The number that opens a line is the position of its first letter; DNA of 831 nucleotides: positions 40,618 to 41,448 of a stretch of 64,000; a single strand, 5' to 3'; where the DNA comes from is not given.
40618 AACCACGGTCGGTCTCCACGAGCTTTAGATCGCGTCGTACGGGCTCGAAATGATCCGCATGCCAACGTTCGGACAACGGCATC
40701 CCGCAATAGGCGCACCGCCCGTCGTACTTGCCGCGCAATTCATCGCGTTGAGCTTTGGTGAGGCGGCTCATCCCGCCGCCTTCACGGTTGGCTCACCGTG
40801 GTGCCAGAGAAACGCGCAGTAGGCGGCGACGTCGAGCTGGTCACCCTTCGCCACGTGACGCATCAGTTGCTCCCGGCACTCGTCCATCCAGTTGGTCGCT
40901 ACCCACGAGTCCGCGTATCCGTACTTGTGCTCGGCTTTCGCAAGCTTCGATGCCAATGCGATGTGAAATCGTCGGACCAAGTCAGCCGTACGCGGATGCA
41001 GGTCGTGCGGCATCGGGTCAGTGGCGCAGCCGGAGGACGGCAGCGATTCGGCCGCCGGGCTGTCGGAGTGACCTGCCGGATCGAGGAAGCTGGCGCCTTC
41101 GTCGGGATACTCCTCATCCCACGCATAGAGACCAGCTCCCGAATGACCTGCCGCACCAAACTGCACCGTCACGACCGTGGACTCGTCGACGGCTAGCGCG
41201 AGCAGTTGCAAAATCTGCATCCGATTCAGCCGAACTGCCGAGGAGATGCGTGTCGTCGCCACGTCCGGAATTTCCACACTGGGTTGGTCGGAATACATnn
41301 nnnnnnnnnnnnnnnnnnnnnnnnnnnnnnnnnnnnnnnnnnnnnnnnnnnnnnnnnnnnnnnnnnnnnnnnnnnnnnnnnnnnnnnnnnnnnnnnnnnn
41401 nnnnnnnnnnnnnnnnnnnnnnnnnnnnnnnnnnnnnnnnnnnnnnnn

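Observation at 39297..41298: Three-gene translationally coupled cassette (unknown protein, HNH endonuclease, three-Cys DUF5131/Gp37-Gp68 protein) inserted between traF and traH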

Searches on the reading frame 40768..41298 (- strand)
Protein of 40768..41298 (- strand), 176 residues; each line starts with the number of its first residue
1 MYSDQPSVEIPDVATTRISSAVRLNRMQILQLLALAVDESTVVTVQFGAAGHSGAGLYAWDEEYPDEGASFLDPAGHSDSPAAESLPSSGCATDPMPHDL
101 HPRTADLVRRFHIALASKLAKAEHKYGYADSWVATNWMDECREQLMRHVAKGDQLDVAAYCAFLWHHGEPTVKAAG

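Call 4: search_protein_families(library=pfam, proteins=[window:40768-41298:-], max_evalue=0.01)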
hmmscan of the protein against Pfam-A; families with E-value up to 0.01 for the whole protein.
window:40768-41298:- (176 aa): 0 families

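Call 5: search_protein_families(library=ncbifam, proteins=[window:40768-41298:-], max_evalue=0.01)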
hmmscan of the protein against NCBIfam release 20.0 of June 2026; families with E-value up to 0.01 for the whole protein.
window:40768-41298:- (176 aa): 0 families

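Call 6: search_protein_families(library=padloc, proteins=[window:40768-41298:-], max_evalue=0.01)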
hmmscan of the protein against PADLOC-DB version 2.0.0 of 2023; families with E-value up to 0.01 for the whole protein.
window:40768-41298:- (176 aa): 0 families

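Call 7: search_protein_families(library=phrogs, proteins=[window:40768-41298:-], max_evalue=0.01)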
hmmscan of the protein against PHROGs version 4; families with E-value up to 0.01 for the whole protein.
window:40768-41298:- (176 aa): 8 families
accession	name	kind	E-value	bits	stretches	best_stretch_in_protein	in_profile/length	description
phrog_16519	-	unknown function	5.4e-21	76.1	1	96-172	127-203/324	-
phrog_4838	-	unknown function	1.9e-18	68.2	1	94-172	105-183/234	-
phrog_34459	-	unknown function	9.3e-16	58.5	1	103-172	210-281/497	-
phrog_8209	-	unknown function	4.9e-07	31.1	1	98-171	72-146/272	-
phrog_6628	-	unknown function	2.2e-05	24.2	1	43-96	235-286/685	-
phrog_6134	-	unknown function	4.5e-05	22.7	1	37-144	142-242/748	-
phrog_5217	-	unknown function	0.00011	22.8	1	41-73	148-180/293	-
phrog_8298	-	unknown function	0.0093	17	0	105-169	38-102/107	-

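Call 26: search_solved_structures(query=window:40768-41298:-, max_evalue=1)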
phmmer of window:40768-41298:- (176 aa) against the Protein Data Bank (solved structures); distinct sequences matched with E-value up to 1: 0.

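Call 28: find_homologous_proteins(query=window:40768-41298:-, max_evalue=0.001)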
Query window:40768-41298:- (176 aa): 92 proteins with E <= 0.001 among 182 candidates.
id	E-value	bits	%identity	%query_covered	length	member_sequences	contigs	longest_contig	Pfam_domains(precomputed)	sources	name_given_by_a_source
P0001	8.7e-112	389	98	100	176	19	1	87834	-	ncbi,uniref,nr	ncbi:hypothetical protein QM312_05435 [Burkholderia cenocepacia]|uniref:hypothetical protein n=1 Tax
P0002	8.1e-101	353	89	100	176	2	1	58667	-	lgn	-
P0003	5.3e-95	334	85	100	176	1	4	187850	-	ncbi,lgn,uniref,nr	ncbi:hypothetical protein KEH56_18670 (plasmid) [Burkholderia cenocepacia]|uniref:hypothetical prote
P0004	1.2e-86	307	80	100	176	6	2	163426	-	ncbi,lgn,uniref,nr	ncbi:hypothetical protein OIV57_22625 [Burkholderia pseudomallei]|uniref:hypothetical protein n=1 Ta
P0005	4.7e-82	292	76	99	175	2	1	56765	-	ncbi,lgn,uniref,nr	ncbi:hypothetical protein WI25_12745 [Burkholderia cepacia]|uniref:hypothetical protein n=1 Tax=Burk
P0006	5.9e-81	289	75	100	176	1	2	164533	-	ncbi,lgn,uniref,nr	ncbi:hypothetical protein QZM82_31840 [Burkholderia cepacia]|uniref:hypothetical protein n=1 Tax=Bur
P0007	1.3e-78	281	73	98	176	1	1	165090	-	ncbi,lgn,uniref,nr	ncbi:hypothetical protein BCO18430_03390 [Burkholderia contaminans]|uniref:hypothetical protein n=1 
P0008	1.2e-76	274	72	100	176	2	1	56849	-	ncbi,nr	ncbi:hypothetical protein J2785_007066 [Burkholderia ambifaria]|nr:hypothetical protein [Burkholderi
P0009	6.0e-76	272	71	99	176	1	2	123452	-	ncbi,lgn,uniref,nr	ncbi:hypothetical protein C6Q14_27565 [Burkholderia ambifaria]|uniref:hypothetical protein n=1 Tax=B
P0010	2.2e-75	270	70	98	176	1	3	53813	-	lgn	-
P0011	2.3e-74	267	70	99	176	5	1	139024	-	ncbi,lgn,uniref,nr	ncbi:hypothetical protein LGM57_33820 [Burkholderia cepacia]|uniref:hypothetical protein n=1 Tax=Bur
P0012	5.2e-71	256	68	98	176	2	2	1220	-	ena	-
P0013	4.0e-60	221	61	98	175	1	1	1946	-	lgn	-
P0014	4.7e-33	133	58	61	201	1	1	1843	-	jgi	jgi:hypothetical protein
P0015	7.3e-31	125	61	57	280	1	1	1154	-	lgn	-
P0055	6.7e-26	109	66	43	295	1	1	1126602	-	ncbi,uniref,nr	ncbi:hypothetical protein IHQ56_02600 [Methylobacillus flagellatus]|uniref:hypothetical protein n=1 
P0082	1.0e-22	99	67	39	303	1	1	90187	-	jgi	-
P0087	3.7e-21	94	66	38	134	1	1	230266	-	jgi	jgi:hypothetical protein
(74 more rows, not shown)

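Call 35: search_protein_families(library=pfam, alignment_id=A1, max_evalue=0.01)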
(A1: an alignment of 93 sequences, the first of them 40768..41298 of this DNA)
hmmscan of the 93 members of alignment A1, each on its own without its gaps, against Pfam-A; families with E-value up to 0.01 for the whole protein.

A. member 1, window:40768-41298:- (176 aa): 0 families

B. families by the number of members that match (of 93 scanned): 13 families
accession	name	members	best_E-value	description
PF14354.12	Lar_restr_allev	4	4.9e-07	Restriction alleviation protein Lar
PF00684.25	DnaJ_CXXCXGXG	2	2.6e-05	DnaJ central domain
PF07866.17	DUF1653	1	0.0018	Protein of unknown function (DUF1653)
PF24555.1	CC4_CEP85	1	0.002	Centrosomal protein of 85 kDa-like, CC4 coiled-coil domain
PF01381.28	HTH_3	1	0.002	Helix-turn-helix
PF16808.10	PKcGMP_CC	1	0.0029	Coiled-coil N-terminus of cGMP-dependent protein kinase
PF14414.12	WHH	1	0.0038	A nuclease of the HNH/ENDO VII superfamily with conserved WHH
PF21597.2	TetR_C_43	1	0.0056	Transcriptional regulator SbtR-like, C-terminal domain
PF17045.10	CEP63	1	0.0063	Centrosomal protein of 63 kDa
PF17675.6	APG6_N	1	0.0065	Apg6 coiled-coil region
PF24319.2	DUF7491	1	0.0069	Coiled-coil region of unknown function (DUF7491)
PF02185.22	HR1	1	0.0089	Hr1 repeat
PF12325.13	TMF_TATA_bd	1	0.0098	TATA element modulatory factor 1 TATA binding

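Call 42: find_encoding_contigs(protein=P0055, flank=6000, max_places=2)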
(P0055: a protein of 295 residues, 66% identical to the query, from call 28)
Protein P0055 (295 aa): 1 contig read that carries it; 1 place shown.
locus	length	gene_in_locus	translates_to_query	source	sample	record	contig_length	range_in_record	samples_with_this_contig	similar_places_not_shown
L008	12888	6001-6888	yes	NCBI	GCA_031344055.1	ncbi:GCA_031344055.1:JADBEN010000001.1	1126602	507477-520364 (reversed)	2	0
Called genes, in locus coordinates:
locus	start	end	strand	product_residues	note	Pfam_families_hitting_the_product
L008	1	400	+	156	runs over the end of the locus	-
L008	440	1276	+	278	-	-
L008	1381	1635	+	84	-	PF07927:HicA_toxin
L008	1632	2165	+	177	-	PF05534:HicB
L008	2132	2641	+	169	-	-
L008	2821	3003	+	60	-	-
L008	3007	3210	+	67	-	-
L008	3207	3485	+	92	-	-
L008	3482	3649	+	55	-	-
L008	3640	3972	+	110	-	-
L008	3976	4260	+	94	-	-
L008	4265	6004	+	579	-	PF02195:ParB_N, PF17762:HTH_ParB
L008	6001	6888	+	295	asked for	-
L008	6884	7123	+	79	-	PF13986:DUF4224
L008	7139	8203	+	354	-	PF24624:Int_N (weak), PF00589:Phage_integrase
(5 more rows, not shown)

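Call 43: find_encoding_contigs(protein=P0087, flank=6000, max_places=2)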
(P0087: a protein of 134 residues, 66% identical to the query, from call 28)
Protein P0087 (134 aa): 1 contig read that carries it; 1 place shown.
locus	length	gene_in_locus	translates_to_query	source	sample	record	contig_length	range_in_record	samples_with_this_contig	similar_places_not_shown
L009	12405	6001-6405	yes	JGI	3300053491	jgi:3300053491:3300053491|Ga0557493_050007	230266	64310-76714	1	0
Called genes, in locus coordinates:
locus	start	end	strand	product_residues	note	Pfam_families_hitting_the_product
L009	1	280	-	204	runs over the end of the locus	-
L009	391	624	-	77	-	-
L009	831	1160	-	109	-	-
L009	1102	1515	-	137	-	PF13619:KTSC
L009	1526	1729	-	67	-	-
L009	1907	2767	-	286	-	-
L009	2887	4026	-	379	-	-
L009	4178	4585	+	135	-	-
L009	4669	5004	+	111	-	-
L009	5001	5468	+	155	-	-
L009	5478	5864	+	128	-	PF28055:VVA0879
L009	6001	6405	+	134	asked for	-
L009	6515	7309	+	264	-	-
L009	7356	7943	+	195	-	-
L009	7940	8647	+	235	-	PF10979:DUF2786, PF23771:DUF7168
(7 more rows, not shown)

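Call 44: find_encoding_contigs(protein=P0082, flank=6000, max_places=2)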
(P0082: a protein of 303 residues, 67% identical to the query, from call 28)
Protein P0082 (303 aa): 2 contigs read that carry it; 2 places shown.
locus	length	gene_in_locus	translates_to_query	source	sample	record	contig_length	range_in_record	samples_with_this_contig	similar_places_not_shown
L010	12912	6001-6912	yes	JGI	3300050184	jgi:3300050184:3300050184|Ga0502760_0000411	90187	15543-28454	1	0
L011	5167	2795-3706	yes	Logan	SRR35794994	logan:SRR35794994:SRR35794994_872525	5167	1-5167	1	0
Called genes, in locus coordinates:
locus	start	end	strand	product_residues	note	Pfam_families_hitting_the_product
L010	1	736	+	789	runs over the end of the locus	PF02195:ParB_N, PF17762:HTH_ParB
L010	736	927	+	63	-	-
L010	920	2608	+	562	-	PF00145:DNA_methylase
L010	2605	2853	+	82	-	-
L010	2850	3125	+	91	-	-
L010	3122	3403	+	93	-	-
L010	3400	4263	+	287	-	PF02086:MethyltransfD12 (faint)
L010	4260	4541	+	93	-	-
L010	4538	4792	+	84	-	-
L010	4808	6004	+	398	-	PF01503:PRA-PH (weak)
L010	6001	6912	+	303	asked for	-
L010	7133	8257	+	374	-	PF00589:Phage_integrase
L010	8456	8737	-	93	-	-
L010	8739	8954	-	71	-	-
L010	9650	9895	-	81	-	-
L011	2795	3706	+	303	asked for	-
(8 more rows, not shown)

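Call 45: predict_structure(alignment_id=A1)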
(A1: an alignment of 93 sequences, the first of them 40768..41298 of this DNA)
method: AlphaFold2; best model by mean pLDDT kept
length: 176 residues; sequences in the alignment: 93
mean_pLDDT: 66.6   pTM: 0.46
mean pLDDT of the five models: 66.6, 65.9, 64.4, 63.7, 62.7
residues with pLDDT >= 90: 67; 70-90: 13; 50-70: 28; < 50: 68
segments of 3 or more residues with pLDDT < 50: 1-21, 46-92
pLDDT, mean of each block of 10 residues (from residue 1): 36 40 61 63 49 35 37 36 36 69 94 96 91 92 97 97 96 78
secondary structure, 60 per line:
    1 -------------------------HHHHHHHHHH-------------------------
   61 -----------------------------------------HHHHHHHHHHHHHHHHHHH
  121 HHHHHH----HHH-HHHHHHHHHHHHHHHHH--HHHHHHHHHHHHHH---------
elements in order: H26-35 H102-126 H135-151 H154-167

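Call 51: find_encoding_contigs(protein=P0004, flank=7000, max_places=1)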
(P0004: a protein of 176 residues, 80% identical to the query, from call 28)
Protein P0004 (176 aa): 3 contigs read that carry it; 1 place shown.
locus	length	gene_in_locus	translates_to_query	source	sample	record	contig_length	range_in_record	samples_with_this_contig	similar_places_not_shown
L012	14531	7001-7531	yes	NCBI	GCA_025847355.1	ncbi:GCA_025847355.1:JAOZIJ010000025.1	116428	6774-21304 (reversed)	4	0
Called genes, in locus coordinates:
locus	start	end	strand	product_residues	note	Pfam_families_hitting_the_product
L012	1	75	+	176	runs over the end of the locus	PF10502:Peptidase_S26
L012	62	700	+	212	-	-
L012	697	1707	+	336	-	PF06834:TraU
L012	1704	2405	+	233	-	PF09673:TrbC_Ftype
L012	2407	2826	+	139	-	-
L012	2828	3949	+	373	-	-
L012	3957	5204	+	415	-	PF06986:F_T4SS_TraN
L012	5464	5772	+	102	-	-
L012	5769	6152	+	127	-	-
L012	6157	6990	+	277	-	PF13728:TraF, PF00578:AhpC-TSA (weak)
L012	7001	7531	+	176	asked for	-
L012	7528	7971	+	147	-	-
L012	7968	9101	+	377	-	PF07505:DUF5131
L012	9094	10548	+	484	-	PF06122:TraH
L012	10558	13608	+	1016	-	PF07916:TraG_N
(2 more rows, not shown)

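Call 52: find_encoding_contigs(protein=P0006, flank=7000, max_places=1)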
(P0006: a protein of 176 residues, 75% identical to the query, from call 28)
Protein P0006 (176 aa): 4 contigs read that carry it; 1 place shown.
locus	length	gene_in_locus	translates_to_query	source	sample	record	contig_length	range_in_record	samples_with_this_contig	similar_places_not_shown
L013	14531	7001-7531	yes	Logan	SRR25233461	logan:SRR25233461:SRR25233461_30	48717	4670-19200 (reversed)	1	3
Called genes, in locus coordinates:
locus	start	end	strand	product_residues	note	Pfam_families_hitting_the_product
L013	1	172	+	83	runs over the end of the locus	-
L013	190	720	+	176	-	PF10502:Peptidase_S26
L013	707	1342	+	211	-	-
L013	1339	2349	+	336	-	PF06834:TraU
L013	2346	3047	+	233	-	PF09673:TrbC_Ftype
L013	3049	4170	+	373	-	-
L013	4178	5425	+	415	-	PF06986:F_T4SS_TraN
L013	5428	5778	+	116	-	-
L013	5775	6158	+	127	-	-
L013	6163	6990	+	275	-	PF13728:TraF, PF00578:AhpC-TSA (weak)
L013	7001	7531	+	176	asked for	-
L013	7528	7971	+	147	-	PF01844:HNH (faint)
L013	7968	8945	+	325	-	PF07505:DUF5131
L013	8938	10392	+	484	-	PF06122:TraH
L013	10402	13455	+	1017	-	PF07916:TraG_N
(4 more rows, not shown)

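Call 53: find_encoding_contigs(protein=P0007, flank=7000, max_places=1)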
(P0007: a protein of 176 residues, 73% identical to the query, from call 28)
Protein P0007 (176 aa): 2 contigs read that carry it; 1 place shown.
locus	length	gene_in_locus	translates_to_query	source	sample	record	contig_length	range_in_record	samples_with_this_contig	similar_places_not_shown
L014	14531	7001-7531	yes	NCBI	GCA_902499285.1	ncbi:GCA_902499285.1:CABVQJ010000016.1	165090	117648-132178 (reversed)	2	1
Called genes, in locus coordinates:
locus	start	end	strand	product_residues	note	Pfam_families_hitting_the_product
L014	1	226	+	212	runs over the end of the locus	-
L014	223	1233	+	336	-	PF06834:TraU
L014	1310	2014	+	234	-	PF09673:TrbC_Ftype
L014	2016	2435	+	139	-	-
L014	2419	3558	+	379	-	-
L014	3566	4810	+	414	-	PF06986:F_T4SS_TraN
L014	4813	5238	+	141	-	-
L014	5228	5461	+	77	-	-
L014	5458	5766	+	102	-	-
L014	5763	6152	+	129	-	-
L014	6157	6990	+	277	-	PF13728:TraF, PF00578:AhpC-TSA (weak)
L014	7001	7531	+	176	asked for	-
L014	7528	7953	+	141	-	-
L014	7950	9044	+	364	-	PF07505:DUF5131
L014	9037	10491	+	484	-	PF06122:TraH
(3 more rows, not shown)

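Call 54: find_encoding_contigs(protein=P0009, flank=7000, max_places=1)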
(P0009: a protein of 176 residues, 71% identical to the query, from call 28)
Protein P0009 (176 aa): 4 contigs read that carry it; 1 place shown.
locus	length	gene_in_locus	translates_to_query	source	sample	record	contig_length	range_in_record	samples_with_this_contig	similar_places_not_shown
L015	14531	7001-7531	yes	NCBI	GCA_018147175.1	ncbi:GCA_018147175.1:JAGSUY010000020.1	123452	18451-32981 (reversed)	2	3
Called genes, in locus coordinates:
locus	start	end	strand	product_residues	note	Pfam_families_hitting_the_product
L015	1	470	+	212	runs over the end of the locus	-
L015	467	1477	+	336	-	PF06834:TraU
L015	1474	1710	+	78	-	-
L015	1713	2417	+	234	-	PF09673:TrbC_Ftype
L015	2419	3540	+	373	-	-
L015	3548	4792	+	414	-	PF06986:F_T4SS_TraN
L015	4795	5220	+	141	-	-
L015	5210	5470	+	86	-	-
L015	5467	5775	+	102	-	-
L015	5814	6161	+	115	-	-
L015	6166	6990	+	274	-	PF13728:TraF, PF00578:AhpC-TSA (weak)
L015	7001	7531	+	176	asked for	-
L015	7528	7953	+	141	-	-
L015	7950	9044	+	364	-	PF07505:DUF5131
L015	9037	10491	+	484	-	PF06122:TraH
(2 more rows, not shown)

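Call 95: fold_search(model_id=the predicted structure, library=viral)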
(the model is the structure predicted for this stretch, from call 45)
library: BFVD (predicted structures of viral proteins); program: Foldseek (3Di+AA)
matches with E <= 10: 48; with E <= 0.001: 1
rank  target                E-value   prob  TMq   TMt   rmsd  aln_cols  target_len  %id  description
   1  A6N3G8                7.4e-08  1.00  0.47  0.24   1.6        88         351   58  BcepNY3gp60 [Burkholderia phage BcepNY3]
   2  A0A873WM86            1.6e-03  1.00  0.41  0.24  15.6       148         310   17  (no name in the UniProt tables at hand)
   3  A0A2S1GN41            2.3e-03  1.00  0.36  0.15   4.7        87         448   31  XRE family transcriptional regulator [Burkholderia phage vB_BmuP_KL4]
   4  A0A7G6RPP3            3.1e-03  1.00  0.40  0.16   9.5        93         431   22  (no name in the UniProt tables at hand)
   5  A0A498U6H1            4.8e-03  1.00  0.39  0.26  10.8       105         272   15  Hypothetical+protein [Salmonella phage YSD1]
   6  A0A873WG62            5.8e-03  1.00  0.43  0.61   1.8        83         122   22  Uncharacterized protein [Providencia phage Kokobel1]
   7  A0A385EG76            1.7e-02  1.00  0.35  0.24   8.3        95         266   26  HD/PDEase domain protein [Caulobacter phage CcrSC]
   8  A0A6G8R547            5.6e-02  1.00  0.36  0.34   3.0        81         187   23  (no name in the UniProt tables at hand)
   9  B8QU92                3.3e-01  0.87  0.32  0.37  11.5        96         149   21  Uncharacterized protein [Pseudomonas phage PB1]
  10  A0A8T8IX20            5.8e-01  0.35  0.33  0.29  17.8       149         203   17  dATP/dGTP diphosphohydrolase N-terminal domain-containing protein [Pseudomonas phage phiGM22-3]
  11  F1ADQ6                7.0e-01  0.15  0.27  0.27  19.0       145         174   19  dATP/dGTP diphosphohydrolase N-terminal domain-containing protein [Caulobacter phage Cd1]
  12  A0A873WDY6            7.0e-01  0.06  0.14  0.18  33.7       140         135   14  Uncharacterized protein [Streptomyces phage Spernnie]
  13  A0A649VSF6            1.2e+00  0.10  0.18  0.11  14.3       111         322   22  ADP-ribosyltransferase [Gordonia phage Stormageddon]
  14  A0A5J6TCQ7            1.4e+00  0.03  0.15  0.12  29.5       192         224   17  (no name in the UniProt tables at hand)
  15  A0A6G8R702            1.8e+00  0.03  0.16  0.05  30.4       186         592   12  Uncharacterized protein [Synechococcus phage S-H34]
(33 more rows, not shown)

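Call 106: search_protein_representatives(alignment_id=A1)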
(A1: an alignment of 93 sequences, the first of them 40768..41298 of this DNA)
Query: 93 sequences, 239 profile positions. Proteins with E-value up to 0.001 (for the whole library): 3099; up to 1e-10: 1835; up to 1e-30: 1143. The best 150 are listed.
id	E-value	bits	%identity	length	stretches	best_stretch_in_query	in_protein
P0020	6.4e-58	213.2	-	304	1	42-164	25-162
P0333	6.7e-55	203.3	-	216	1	25-164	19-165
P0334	6.8e-55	203.3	-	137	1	33-150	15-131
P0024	7.7e-55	203.1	-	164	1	34-157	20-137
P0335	8.0e-55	203.1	-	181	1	42-154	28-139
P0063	1.1e-54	202.7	-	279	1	42-193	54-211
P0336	2.9e-54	201.2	-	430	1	54-197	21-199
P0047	3.0e-54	201.2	-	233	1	37-208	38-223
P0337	3.7e-54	200.9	-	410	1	42-200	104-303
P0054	6.0e-54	200.2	-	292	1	49-174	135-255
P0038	6.8e-54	200.0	-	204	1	62-192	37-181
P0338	7.6e-54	199.9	-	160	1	47-152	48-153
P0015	8.0e-54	199.8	-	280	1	41-163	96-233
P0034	9.3e-54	199.6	-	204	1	46-156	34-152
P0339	1.1e-53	199.3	-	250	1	51-159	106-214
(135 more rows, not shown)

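Call 108: search_protein_families(library=pfam, alignment_id=A6, max_evalue=0.001)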
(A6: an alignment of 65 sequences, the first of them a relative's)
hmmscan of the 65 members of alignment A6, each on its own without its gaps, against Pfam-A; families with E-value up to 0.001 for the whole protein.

A. member 1, P0336 (430 aa): 0 families

B. families by the number of members that match (of 65 scanned): 3 families
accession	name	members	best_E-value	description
PF04448.17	DUF551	3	1e-06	Protein of unknown function (DUF551)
PF14354.12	Lar_restr_allev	1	3.1e-08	Restriction alleviation protein Lar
PF04423.19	Rad50_zn_hook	1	7.8e-05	Rad50 zinc hook motif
